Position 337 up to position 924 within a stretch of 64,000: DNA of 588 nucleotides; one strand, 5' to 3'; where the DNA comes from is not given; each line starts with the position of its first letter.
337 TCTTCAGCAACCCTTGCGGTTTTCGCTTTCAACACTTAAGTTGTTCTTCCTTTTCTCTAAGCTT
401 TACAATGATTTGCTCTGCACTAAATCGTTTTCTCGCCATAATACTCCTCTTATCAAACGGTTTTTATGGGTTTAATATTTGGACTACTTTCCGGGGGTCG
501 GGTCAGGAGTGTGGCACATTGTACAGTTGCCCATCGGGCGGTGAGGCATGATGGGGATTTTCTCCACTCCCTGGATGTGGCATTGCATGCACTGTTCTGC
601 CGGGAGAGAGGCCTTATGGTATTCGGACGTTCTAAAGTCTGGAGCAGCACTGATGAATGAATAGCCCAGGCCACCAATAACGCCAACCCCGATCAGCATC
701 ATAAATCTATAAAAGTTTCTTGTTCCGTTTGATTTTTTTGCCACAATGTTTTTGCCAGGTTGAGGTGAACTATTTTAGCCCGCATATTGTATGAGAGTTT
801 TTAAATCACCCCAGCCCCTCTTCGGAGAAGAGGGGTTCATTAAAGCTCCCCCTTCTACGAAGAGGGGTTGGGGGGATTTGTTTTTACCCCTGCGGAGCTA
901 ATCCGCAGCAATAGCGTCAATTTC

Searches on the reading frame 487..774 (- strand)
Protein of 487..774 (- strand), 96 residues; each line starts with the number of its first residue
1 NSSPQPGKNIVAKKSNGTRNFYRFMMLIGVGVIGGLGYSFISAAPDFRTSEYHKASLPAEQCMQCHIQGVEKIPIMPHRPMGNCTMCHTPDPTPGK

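Call 69: search_protein_families(library=pfam, proteins=[window:487-774:-], max_evalue=0.001)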
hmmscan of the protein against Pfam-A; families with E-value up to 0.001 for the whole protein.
window:487-774:- (96 aa): 0 families
